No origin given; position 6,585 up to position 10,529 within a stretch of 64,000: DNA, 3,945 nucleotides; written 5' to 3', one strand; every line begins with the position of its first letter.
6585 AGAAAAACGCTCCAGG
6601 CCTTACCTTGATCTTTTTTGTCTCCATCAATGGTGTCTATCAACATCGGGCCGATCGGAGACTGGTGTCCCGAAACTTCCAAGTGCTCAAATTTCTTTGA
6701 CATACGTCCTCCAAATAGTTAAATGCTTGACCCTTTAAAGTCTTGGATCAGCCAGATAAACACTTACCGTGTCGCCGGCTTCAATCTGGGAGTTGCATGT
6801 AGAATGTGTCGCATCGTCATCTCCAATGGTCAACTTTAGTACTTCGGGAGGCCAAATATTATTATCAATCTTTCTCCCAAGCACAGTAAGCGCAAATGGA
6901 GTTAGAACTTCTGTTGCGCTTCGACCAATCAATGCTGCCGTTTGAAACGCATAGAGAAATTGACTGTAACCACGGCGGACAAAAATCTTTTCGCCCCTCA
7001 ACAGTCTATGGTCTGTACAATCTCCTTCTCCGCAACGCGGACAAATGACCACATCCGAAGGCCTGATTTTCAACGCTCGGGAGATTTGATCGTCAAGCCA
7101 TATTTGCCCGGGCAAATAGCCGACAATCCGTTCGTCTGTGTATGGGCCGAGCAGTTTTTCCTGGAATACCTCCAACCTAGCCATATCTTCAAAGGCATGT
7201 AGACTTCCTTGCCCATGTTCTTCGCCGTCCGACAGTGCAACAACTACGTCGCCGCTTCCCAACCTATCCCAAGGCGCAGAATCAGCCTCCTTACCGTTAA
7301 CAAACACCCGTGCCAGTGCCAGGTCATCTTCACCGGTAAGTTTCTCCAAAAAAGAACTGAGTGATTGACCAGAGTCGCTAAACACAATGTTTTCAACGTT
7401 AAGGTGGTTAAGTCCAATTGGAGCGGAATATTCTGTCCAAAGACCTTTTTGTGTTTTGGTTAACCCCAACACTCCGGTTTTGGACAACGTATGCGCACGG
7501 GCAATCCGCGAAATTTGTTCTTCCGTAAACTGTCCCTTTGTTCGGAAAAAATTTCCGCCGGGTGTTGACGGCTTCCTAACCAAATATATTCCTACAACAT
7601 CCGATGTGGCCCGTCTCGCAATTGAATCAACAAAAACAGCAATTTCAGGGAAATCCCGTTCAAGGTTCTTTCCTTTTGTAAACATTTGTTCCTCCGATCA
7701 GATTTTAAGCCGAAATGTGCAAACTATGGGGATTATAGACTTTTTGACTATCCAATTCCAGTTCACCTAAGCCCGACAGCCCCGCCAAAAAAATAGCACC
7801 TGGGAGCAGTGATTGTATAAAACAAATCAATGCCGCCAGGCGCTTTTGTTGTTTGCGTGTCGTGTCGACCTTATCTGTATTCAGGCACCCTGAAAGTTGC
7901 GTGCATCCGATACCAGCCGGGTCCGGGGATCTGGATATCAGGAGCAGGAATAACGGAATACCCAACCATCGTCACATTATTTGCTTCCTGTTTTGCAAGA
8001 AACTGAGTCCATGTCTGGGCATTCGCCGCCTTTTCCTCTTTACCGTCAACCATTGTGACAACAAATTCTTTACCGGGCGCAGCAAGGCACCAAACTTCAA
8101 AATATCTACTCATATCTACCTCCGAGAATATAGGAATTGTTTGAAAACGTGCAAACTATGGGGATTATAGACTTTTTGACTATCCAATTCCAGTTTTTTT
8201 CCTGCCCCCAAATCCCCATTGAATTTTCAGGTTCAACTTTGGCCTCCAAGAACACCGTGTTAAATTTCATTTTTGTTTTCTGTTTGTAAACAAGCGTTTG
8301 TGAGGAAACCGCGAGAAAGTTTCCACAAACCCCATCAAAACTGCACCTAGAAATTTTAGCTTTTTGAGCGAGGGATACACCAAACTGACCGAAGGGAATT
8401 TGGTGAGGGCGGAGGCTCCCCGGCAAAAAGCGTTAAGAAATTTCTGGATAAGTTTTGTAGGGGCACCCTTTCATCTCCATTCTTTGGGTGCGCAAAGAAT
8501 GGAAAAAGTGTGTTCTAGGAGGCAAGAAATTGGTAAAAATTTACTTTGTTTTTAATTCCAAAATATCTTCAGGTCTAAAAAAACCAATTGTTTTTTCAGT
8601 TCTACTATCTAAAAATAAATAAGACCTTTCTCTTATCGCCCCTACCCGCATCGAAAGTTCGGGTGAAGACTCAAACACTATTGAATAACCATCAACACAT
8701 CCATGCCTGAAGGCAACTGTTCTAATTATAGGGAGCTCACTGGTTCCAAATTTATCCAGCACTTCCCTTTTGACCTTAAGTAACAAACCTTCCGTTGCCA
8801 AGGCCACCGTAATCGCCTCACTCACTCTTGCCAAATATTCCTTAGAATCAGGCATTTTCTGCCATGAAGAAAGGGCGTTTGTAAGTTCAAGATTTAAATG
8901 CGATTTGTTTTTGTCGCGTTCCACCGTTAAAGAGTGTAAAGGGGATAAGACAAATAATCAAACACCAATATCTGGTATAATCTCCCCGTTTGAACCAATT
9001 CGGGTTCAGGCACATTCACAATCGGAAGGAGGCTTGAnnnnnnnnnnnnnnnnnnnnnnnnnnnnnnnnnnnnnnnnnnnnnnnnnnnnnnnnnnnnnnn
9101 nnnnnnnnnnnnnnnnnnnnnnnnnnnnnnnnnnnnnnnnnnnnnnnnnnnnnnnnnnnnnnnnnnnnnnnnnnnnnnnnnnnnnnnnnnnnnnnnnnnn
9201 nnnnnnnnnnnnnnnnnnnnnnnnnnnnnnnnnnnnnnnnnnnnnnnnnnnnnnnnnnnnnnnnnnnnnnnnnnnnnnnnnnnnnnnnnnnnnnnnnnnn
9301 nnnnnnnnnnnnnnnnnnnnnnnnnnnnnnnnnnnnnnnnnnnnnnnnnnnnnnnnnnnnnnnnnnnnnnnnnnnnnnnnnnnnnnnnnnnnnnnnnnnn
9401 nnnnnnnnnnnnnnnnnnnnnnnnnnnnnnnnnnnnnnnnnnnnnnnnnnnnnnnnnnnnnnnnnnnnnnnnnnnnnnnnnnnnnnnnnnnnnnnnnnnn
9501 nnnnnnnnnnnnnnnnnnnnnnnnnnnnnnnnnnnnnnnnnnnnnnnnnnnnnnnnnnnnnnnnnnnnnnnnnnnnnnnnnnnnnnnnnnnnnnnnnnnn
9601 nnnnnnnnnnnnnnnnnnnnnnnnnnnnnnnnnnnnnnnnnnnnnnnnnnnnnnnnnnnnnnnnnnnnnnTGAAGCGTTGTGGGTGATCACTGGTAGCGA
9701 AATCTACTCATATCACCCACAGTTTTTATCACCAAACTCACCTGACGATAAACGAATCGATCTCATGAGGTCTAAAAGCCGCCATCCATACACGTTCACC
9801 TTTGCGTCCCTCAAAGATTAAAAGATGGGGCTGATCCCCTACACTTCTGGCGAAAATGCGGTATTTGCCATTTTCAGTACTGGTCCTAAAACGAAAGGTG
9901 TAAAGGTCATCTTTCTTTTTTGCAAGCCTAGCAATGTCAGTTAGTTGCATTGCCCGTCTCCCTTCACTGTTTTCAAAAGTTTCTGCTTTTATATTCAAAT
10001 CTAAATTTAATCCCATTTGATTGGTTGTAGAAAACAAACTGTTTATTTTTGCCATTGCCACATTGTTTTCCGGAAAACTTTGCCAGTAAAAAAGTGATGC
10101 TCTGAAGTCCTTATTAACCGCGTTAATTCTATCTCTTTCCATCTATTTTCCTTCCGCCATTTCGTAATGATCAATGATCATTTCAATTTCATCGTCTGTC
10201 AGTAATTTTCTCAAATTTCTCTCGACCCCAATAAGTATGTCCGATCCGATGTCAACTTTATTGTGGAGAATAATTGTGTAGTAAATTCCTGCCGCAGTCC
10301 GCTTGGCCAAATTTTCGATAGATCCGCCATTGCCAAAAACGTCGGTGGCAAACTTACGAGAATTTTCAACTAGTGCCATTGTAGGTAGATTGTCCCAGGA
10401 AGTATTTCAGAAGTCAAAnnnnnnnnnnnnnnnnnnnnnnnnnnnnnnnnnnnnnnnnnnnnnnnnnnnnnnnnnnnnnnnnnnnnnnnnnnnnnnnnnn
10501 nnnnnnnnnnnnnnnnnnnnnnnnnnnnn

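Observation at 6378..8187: Two duplicated promoter-gene-terminator cassettes carrying paralogous ~80-aa proteins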

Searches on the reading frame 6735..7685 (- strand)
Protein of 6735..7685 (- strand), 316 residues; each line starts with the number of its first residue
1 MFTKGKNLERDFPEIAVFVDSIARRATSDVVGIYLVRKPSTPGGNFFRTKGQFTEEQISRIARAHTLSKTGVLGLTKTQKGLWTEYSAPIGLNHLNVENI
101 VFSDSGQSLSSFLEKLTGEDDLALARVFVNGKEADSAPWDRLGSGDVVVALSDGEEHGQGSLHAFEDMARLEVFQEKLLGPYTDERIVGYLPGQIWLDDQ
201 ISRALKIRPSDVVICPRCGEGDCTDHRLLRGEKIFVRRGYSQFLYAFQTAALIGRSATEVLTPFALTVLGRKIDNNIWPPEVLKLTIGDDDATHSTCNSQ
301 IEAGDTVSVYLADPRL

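Call 7: search_protein_families(library=pfam, proteins=[window:6735-7685:-], max_evalue=1)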
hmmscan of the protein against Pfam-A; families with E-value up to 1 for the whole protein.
window:6735-7685:- (316 aa): 0 families

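Call 13: search_protein_families(library=phrogs, proteins=[window:6735-7685:-], max_evalue=0.1)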
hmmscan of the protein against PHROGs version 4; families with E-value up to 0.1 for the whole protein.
window:6735-7685:- (316 aa): 0 families

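Call 14: search_protein_families(library=padloc, proteins=[window:6735-7685:-], max_evalue=0.1)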
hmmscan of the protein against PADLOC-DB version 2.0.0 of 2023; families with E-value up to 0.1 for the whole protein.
window:6735-7685:- (316 aa): 0 families

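Call 15: search_protein_families(library=ncbifam, proteins=[window:6735-7685:-], max_evalue=0.1)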
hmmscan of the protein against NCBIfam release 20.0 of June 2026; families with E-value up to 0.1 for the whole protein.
window:6735-7685:- (316 aa): 0 families

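Call 16: find_homologous_proteins(query=window:6735-7685:-, max_evalue=0.01)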
Query window:6735-7685:- (316 aa): 2 proteins with E <= 0.01 among 3893 candidates.
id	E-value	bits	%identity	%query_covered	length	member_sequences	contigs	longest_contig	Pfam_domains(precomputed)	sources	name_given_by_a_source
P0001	1.3e-209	713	100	100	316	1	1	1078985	-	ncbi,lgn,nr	ncbi:MAG: hypothetical protein HYV90_00065 [Candidatus Woesebacteria bacterium]|nr:MAG: hypothetical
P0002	2.3e-149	515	76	100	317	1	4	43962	-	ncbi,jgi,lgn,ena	-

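Call 18: find_encoding_contigs(protein=P0002, flank=10000, max_places=6)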
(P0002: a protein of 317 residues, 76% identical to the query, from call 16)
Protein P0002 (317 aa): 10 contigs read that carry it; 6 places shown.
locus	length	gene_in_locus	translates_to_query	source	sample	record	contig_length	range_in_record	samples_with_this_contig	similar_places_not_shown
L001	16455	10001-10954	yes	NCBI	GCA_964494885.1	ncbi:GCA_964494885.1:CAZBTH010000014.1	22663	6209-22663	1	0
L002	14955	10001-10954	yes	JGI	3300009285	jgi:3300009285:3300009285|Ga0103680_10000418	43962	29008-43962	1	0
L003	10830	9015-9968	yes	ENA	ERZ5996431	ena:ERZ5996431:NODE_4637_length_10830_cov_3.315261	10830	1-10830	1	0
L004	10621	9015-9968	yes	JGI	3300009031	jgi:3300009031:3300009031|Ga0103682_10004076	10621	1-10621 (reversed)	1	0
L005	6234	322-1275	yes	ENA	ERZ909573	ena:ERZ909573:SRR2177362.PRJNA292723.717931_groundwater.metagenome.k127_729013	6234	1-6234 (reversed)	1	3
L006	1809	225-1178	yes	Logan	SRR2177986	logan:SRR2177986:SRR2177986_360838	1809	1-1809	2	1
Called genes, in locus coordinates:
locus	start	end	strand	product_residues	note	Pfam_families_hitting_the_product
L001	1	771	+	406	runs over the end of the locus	PF00270:DEAD, PF04851:ResIII (weak), PF00271:Helicase_C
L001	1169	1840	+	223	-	-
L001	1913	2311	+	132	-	-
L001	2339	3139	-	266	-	PF13489:Methyltransf_23, PF05175:MTS (weak), PF07021:MetW (weak), PF13847:Methyltransf_31, PF08241:Methyltransf_11, PF08242:Methyltransf_12, PF13649:Methyltransf_25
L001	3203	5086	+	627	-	-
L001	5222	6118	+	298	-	-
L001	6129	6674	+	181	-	-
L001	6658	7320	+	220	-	PF00899:ThiF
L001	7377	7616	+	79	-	-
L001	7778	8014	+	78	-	-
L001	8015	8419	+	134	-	-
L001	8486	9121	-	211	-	PF02163:Peptidase_M50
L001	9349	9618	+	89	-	-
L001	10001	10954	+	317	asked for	-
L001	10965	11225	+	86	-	-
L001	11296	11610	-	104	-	-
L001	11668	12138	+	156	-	-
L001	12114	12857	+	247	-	-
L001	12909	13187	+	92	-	-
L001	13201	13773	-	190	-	PF00565:SNase (weak)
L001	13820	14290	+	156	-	-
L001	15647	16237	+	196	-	PF03161:LAGLIDADG_2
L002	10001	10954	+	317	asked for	-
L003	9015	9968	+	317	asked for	-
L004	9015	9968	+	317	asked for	-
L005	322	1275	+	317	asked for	-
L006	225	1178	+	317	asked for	-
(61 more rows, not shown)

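Call 38: predict_structure(alignment_id=A5)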
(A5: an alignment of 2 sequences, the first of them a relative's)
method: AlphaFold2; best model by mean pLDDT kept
length: 316 residues; sequences in the alignment: 2
mean_pLDDT: 32.9   pTM: 0.28
mean pLDDT of the five models: 32.9, 31.1, 29.9, 29.9, 28.5
residues with pLDDT >= 90: 0; 70-90: 0; 50-70: 11; < 50: 305
segments of 3 or more residues with pLDDT < 50: 1-11, 13-124, 135-148, 150-316
pLDDT, mean of each block of 10 residues (from residue 1): 41 47 41 37 29 37 32 25 27 29 36 39 46 46 44 33 25 24 26 32 36 31 27 29 26 29 26 25 33 32 35 27
secondary structure, 60 per line:
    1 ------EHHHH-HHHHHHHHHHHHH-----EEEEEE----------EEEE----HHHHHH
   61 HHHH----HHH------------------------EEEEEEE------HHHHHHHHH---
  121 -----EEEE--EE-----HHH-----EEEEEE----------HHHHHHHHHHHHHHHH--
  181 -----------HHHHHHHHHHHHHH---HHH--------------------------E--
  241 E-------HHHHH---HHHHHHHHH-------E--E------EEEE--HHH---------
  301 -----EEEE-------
elements in order: H8-11 H13-25 E31-36 E47-50 H55-64 E96-102 H109-117 E126-129 E147-152 H163-178 H192-205 H249-253 H257-265 E283-286 E306-309
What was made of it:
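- On Beta-grasp (ThiS/MoaD/ubiquitin-like) domain in the 316-aa protein: The AF2 model has pLDDT 33 (call 38).
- Checked: The AF2 model is unusable at pLDDT 33 (call 38).
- Tried and rejected: AF2 of the 316-aa protein with a 2-sequence alignment gave pLDDT 33, unusable, so no fold search was run on it (call 38).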

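Call 39: search_solved_structures(query=A5, max_evalue=10)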
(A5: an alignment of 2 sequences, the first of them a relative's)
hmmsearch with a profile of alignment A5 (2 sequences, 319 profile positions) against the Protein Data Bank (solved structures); distinct sequences matched with E-value up to 10: 3.
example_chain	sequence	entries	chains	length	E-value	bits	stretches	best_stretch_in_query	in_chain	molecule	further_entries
5wzn_A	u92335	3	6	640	1.1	11.9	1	220-298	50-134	Alpha-N-acetylgalactosaminidase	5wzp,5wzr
5wzq_A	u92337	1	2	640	1.1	11.9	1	220-298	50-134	Alpha-N-acetylgalactosaminidase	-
6jh7_A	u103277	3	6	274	1.9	11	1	101-182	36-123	Short chain dehydrogenase family protein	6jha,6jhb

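Call 51: search_protein_families(library=pfam, proteins=[L001:10965-11225:+], max_evalue=10)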
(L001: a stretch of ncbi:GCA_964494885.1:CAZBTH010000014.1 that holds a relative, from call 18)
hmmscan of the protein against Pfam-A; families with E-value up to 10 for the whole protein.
L001:10965-11225:+ (86 aa): 1 family
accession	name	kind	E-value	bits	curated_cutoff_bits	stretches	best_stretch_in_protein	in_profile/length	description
PF13783.11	DUF4177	-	0.0022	18.6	25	1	26-77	20-65/65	Domain of unknown function (DUF4177)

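Call 65: find_homologous_proteins(query=A8, max_evalue=1)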
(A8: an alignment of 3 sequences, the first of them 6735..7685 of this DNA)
Query A8 (3 sequences) (316 aa, profile of the alignment): 2 proteins with E <= 1 among 8000 candidates.
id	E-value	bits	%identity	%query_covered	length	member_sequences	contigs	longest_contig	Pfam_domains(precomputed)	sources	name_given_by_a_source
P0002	1.4e-191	654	76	100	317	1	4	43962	-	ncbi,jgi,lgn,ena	-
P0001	5.7e-188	642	100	100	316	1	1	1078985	-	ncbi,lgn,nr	ncbi:MAG: hypothetical protein HYV90_00065 [Candidatus Woesebacteria bacterium]|nr:MAG: hypothetical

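Call 78: search_protein_families(library=pfam, alignment_id=A8, max_evalue=10)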
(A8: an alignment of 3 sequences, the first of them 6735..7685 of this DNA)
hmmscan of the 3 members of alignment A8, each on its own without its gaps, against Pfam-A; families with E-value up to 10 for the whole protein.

A. member 1, window:6735-7685:- (316 aa): 0 families

B. families by the number of members that match (of 3 scanned): 1 family
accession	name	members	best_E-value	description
PF01428.23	zf-AN1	1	1.7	AN1-like Zinc finger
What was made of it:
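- On Type II toxin-antitoxin or toxin-immunity pair: No hits in Pfam, NCBIfam, PADLOC or PHROGs (calls 7, 13-15, 78).
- On Beta-grasp (ThiS/MoaD/ubiquitin-like) domain in the 316-aa protein: No Pfam hit at E<=10 (call 78).
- No match to any toxin, antitoxin or defence model (calls 7, 14, 78).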

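Call 80: search_dna_similar(query=window:6735-7685:-, collection=phages, mode=protein, max_evalue=0.01)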
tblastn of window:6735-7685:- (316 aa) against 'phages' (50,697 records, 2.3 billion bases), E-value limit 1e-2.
No match.

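Call 81: search_dna_similar(query=window:6735-7685:-, collection=plasmids, mode=protein, max_evalue=0.01)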
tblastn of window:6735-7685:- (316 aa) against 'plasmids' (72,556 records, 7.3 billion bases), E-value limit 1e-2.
No match.

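Call 82: find_related_loci(query=A8, collection=viral_contigs, flank=6000)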
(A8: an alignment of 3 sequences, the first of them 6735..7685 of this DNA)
Query A8 (316 aa) in viral_contigs; peptide patterns used: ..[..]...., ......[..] (x = any residue, [..] = any of these).
214 stretches matched a pattern, but none encodes a relative of the query by tblastn (E <= 1e-3).

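Call 104: search_protein_families(library=pfam, proteins=[L001:1169-1840:+], max_evalue=1)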
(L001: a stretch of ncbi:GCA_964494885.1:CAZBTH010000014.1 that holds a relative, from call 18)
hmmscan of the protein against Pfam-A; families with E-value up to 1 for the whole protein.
L001:1169-1840:+ (223 aa): 0 families

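Call 106: search_solved_structures(query=A12, max_evalue=10)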
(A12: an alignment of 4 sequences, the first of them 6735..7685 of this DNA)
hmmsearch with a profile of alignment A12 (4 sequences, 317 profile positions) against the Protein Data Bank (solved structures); distinct sequences matched with E-value up to 10: 1.
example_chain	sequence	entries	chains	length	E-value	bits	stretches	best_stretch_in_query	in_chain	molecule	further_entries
7y7l_A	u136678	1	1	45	3.3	10.6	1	212-232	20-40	AN1-type zinc finger protein 1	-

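Call 111: find_encoding_contigs(protein=P0001, flank=4000, max_places=6)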
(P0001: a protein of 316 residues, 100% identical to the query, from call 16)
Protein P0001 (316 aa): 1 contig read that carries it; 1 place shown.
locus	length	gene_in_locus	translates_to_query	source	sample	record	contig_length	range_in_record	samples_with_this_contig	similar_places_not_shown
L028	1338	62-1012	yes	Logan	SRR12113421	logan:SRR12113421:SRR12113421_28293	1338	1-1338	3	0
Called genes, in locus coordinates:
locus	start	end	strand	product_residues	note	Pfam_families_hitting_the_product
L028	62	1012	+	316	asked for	-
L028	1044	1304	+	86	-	-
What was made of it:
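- Its 1338-nt contig starts 61 nt before the ATG and ends 34 nt after gene A (call 111).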

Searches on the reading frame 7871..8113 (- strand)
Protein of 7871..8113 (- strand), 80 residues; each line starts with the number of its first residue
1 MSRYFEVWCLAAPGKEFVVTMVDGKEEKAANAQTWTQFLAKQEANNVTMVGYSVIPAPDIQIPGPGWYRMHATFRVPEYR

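Call 7: search_protein_families(library=pfam, proteins=[window:7871-8113:-], max_evalue=1)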
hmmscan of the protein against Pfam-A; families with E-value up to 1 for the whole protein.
window:7871-8113:- (80 aa): 0 families

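Call 13: search_protein_families(library=phrogs, proteins=[window:7871-8113:-], max_evalue=0.1)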
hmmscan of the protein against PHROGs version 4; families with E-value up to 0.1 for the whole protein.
window:7871-8113:- (80 aa): 0 families

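Call 14: search_protein_families(library=padloc, proteins=[window:7871-8113:-], max_evalue=0.1)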
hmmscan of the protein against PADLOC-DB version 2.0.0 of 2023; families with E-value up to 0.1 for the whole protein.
window:7871-8113:- (80 aa): 0 families

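Call 15: search_protein_families(library=ncbifam, proteins=[window:7871-8113:-], max_evalue=0.1)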
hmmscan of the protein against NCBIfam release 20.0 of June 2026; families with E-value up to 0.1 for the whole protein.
window:7871-8113:- (80 aa): 0 families

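Call 110: find_encoding_contigs(protein=window:7871-8113:-, flank=3000, max_places=4)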
Protein window:7871-8113:- (80 aa): no gene with exactly this product is on record in the collection.

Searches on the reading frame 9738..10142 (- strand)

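Call 7: search_protein_families(library=pfam, proteins=[window:9738-10142:-], max_evalue=1)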
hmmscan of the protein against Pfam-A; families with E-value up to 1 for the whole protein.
window:9738-10142:- (134 aa): 1 family
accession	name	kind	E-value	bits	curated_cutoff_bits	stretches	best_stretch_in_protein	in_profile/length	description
PF12690.13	BsuPI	-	0.13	12.7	22.9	1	27-98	22-94/101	Intracellular proteinase inhibitor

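Call 13: search_protein_families(library=phrogs, proteins=[window:9738-10142:-], max_evalue=0.1)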
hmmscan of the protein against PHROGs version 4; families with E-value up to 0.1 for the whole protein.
window:9738-10142:- (134 aa): 2 families
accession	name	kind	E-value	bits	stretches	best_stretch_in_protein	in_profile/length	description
phrog_7158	-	unknown function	0.049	13.3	1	10-82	346-415/554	-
phrog_8591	-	unknown function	0.052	14.7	0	30-61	1-32/61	-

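Call 14: search_protein_families(library=padloc, proteins=[window:9738-10142:-], max_evalue=0.1)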
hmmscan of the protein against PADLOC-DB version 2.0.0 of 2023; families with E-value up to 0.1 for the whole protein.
window:9738-10142:- (134 aa): 0 families

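Call 15: search_protein_families(library=ncbifam, proteins=[window:9738-10142:-], max_evalue=0.1)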
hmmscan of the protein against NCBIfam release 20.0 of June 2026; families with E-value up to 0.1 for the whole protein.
window:9738-10142:- (134 aa): 0 families

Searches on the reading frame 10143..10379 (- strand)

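Call 7: search_protein_families(library=pfam, proteins=[window:10143-10379:-], max_evalue=1)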
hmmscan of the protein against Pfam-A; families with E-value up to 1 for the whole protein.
window:10143-10379:- (78 aa): 0 families

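Call 13: search_protein_families(library=phrogs, proteins=[window:10143-10379:-], max_evalue=0.1)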
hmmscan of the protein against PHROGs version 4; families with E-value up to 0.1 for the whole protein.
window:10143-10379:- (78 aa): 1 family
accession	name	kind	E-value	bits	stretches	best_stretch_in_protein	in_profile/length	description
phrog_35096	-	unknown function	0.067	14.6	0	42-76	50-83/86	-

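Call 14: search_protein_families(library=padloc, proteins=[window:10143-10379:-], max_evalue=0.1)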
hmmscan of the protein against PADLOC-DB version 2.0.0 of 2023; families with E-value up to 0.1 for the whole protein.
window:10143-10379:- (78 aa): 0 families

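Call 15: search_protein_families(library=ncbifam, proteins=[window:10143-10379:-], max_evalue=0.1)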
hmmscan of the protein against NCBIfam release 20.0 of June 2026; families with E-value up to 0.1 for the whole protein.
window:10143-10379:- (78 aa): 1 family
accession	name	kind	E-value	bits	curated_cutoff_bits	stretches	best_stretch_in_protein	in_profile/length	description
TIGR00008.1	infA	equivalog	0.03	14.3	61.15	1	32-77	18-63/69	translation initiation factor IF-1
